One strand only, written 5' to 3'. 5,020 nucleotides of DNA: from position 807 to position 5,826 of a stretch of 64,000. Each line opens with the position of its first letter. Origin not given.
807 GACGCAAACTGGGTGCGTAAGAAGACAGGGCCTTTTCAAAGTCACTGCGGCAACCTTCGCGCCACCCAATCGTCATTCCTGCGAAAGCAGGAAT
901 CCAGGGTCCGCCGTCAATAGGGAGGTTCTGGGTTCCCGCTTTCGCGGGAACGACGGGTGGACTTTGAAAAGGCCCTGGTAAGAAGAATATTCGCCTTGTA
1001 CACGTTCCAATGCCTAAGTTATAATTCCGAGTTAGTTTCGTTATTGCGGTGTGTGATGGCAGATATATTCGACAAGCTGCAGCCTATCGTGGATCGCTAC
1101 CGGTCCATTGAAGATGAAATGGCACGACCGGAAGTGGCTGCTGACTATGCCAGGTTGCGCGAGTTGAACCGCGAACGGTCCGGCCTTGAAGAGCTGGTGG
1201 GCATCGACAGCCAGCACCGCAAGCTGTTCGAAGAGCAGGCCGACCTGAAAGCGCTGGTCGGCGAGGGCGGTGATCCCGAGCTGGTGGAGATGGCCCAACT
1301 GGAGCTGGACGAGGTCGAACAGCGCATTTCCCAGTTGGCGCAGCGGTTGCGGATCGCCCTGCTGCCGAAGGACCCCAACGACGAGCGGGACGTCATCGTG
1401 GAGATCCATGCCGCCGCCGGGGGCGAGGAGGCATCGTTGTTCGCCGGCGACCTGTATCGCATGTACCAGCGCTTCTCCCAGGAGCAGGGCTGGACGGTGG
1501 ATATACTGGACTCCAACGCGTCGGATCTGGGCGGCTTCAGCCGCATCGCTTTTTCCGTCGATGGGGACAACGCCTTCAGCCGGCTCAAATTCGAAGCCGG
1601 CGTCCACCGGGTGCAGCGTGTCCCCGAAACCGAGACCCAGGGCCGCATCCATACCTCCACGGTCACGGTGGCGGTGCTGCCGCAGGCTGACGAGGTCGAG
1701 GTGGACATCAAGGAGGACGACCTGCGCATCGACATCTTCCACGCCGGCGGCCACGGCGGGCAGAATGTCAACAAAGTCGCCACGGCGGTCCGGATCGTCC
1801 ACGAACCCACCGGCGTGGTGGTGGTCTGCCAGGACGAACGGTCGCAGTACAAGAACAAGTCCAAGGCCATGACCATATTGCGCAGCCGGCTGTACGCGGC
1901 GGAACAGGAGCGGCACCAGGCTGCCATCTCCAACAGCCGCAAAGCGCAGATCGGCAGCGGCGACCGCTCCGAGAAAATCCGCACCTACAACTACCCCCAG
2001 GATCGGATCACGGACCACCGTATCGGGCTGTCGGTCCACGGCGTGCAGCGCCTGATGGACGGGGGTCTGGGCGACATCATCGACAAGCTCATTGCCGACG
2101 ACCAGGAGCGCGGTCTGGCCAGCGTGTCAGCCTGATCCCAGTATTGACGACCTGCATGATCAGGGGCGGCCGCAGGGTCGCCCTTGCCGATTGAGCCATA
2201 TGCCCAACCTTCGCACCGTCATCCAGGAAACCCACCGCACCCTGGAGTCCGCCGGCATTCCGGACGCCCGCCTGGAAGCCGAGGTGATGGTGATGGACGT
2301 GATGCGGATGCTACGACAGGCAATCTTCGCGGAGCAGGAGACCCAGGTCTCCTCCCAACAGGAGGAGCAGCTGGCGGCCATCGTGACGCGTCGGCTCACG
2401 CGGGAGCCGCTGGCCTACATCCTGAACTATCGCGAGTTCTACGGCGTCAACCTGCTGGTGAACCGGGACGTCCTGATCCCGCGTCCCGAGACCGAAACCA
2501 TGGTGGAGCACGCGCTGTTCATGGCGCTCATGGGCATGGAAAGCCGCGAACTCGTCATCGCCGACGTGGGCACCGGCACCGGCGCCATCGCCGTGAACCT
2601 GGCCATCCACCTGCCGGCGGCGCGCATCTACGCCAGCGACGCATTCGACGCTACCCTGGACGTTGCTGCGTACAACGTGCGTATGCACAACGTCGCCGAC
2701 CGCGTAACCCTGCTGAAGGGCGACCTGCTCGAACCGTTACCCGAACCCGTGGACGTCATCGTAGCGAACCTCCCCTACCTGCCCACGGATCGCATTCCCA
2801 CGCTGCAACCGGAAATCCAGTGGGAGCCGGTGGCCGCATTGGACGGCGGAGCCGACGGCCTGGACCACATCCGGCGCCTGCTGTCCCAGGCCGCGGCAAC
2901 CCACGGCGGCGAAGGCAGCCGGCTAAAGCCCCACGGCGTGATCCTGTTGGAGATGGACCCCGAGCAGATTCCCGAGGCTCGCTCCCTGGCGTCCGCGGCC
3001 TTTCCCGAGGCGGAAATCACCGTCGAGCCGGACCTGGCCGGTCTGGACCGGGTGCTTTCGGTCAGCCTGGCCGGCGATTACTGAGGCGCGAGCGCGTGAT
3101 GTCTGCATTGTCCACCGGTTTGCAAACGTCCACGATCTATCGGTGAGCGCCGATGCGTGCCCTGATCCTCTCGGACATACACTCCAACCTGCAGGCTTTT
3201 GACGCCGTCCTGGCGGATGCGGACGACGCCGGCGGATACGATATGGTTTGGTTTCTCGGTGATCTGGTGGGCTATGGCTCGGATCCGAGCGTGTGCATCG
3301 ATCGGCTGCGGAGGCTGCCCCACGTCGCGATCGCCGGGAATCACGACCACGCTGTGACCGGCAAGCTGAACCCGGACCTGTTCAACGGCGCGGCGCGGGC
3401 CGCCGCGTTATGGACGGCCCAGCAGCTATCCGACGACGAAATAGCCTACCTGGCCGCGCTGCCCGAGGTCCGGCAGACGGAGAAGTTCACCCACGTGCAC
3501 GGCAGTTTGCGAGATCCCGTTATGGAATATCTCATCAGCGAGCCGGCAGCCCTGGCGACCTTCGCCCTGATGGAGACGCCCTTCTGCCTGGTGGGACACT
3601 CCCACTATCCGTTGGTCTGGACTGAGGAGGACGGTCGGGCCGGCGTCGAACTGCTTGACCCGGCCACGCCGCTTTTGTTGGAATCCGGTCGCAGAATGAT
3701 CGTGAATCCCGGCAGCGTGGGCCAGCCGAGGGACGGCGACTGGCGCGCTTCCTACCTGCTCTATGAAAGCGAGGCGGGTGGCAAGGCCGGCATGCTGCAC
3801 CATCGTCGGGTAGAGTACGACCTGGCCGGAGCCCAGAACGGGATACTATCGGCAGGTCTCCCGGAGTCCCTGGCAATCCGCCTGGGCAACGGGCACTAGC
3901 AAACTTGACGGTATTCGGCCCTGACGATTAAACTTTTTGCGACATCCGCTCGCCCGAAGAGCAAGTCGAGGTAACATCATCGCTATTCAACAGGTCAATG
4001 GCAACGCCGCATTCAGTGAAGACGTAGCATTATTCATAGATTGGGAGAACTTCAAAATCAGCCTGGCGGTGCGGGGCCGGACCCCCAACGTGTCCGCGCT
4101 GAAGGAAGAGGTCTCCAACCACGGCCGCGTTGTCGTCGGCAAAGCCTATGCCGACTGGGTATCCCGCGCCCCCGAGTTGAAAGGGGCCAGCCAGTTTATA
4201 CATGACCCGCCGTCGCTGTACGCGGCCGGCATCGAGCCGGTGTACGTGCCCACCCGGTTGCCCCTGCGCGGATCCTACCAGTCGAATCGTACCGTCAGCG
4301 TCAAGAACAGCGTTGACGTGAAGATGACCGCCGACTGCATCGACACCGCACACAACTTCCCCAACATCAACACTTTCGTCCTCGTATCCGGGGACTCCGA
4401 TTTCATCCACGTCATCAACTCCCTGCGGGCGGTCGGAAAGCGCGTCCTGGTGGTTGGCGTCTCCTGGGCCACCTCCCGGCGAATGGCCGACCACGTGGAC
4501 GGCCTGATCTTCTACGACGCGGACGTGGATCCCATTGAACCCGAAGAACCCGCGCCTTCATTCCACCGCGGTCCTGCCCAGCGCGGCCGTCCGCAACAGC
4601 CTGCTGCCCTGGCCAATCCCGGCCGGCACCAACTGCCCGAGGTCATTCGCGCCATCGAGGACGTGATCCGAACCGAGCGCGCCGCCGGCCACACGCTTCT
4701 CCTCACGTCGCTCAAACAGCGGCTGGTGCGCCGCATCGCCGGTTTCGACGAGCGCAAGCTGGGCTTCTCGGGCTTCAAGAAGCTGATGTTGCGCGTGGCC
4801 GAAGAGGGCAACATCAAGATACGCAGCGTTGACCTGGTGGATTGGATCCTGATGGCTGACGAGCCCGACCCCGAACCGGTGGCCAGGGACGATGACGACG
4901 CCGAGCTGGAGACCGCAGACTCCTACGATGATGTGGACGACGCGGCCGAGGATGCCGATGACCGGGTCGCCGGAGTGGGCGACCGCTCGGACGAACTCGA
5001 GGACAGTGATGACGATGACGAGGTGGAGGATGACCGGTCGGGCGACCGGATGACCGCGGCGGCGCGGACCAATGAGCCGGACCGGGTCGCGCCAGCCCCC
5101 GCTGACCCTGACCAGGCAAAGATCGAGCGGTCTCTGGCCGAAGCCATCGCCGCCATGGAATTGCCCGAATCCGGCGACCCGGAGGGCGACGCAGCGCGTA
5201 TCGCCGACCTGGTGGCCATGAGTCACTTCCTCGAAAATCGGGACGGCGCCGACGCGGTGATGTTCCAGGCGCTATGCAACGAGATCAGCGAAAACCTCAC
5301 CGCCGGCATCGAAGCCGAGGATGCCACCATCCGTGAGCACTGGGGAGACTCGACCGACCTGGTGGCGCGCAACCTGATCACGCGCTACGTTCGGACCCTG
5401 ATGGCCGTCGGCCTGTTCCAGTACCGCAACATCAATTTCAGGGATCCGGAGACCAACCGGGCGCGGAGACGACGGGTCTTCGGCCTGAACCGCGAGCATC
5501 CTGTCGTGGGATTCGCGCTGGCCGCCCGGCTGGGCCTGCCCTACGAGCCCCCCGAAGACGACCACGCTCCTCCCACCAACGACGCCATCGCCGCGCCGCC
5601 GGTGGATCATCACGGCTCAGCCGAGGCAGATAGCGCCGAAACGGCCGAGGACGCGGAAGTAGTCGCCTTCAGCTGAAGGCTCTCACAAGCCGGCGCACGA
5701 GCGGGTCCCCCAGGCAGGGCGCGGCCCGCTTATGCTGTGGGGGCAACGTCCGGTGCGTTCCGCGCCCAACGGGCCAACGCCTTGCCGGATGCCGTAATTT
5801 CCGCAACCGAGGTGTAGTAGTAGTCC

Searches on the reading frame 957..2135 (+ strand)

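Call 67: search_protein_families(library=pfam, proteins=[window:957-2135:+], max_evalue=0.001)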
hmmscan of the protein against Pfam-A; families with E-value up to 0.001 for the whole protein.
window:957-2135:+ (392 aa): 3 families
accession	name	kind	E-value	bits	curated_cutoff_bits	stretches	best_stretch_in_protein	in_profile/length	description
PF03462.23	PCRF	-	2.1e-67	227.1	24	1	46-238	3-194/194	PCRF domain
PF00472.26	RF-1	-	1.9e-41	141.1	35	1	245-355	1-116/116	RF-1 domain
PF16326.10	ABC_tran_CTD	-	0.00014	22.4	32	0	50-79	26-55/69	ABC transporter C-terminal domain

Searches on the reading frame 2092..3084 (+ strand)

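Call 67: search_protein_families(library=pfam, proteins=[window:2092-3084:+], max_evalue=0.001)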
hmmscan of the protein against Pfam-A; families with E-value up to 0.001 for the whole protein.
window:2092-3084:+ (330 aa): 9 families
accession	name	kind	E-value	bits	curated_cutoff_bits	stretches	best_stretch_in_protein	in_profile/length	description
PF17827.6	PrmC_N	-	4.9e-16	59.5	23.4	1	43-111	2-70/71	PrmC N-terminal domain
PF06325.19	PrmA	-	3.4e-09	37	22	1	150-227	160-234/296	Ribosomal protein L11 methyltransferase (PrmA)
PF13649.12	Methyltransf_25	-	9.9e-09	36.2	27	1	156-237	1-84/97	Methyltransferase domain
PF05175.20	MTS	-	1.3e-08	35.1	23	1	152-229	31-108/170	Methyltransferase small domain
PF13847.12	Methyltransf_31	-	3.9e-07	30.3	27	1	153-227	4-82/145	Methyltransferase domain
PF08242.18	Methyltransf_12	-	5.4e-06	27.5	30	1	158-226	2-72/98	Methyltransferase domain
PF08241.18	Methyltransf_11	-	3.3e-05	24.9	21.2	0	158-226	2-67/95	Methyltransferase domain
PF12847.13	Methyltransf_18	-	4.3e-05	24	27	1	152-224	14-87/151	Methyltransferase domain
PF01170.24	UPF0020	-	0.00058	20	22.3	0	175-230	75-132/197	RMKL-like, methyltransferase domain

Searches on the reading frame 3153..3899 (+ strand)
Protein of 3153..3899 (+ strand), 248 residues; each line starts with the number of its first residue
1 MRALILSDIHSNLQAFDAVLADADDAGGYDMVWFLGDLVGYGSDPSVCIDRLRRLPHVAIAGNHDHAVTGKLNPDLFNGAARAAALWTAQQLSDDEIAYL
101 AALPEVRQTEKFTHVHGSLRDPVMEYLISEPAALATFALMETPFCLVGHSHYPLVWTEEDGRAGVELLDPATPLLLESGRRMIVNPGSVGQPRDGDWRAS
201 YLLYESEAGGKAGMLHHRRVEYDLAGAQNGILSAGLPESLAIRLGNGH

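Call 67: search_protein_families(library=pfam, proteins=[window:3153-3899:+], max_evalue=0.001)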
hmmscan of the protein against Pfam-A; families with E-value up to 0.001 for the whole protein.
window:3153-3899:+ (248 aa): 2 families
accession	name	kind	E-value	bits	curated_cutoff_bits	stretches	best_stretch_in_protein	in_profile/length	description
PF12850.12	Metallophos_2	-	1.7e-16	61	27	1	1-206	1-151/154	Calcineurin-like phosphoesterase superfamily domain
PF00149.33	Metallophos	-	3.5e-12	47.6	21.5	1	1-90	1-93/191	Calcineurin-like phosphoesterase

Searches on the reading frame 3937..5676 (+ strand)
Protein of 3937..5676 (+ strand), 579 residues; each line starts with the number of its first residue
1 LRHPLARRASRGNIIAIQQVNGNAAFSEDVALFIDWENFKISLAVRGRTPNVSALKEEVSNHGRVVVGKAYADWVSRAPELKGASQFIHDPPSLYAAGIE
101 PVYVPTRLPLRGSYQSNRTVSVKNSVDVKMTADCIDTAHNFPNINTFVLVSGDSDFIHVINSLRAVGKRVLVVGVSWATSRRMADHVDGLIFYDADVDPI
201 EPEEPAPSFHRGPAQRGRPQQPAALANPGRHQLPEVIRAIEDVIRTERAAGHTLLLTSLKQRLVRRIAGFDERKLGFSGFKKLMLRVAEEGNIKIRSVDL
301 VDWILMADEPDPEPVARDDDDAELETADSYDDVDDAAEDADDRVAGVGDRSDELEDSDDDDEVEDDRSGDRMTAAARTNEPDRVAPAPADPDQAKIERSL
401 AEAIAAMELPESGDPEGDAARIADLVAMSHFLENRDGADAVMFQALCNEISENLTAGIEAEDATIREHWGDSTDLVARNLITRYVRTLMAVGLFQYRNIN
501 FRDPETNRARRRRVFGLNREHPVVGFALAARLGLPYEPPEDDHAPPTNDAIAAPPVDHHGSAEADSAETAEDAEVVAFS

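Call 67: search_protein_families(library=pfam, proteins=[window:3937-5676:+], max_evalue=0.001)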
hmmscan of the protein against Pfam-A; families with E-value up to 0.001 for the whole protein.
window:3937-5676:+ (579 aa): 1 family
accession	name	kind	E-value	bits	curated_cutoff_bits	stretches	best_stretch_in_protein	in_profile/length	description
PF01936.24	NYN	-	2.6e-23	83.6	24.2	1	30-192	2-143/145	NYN domain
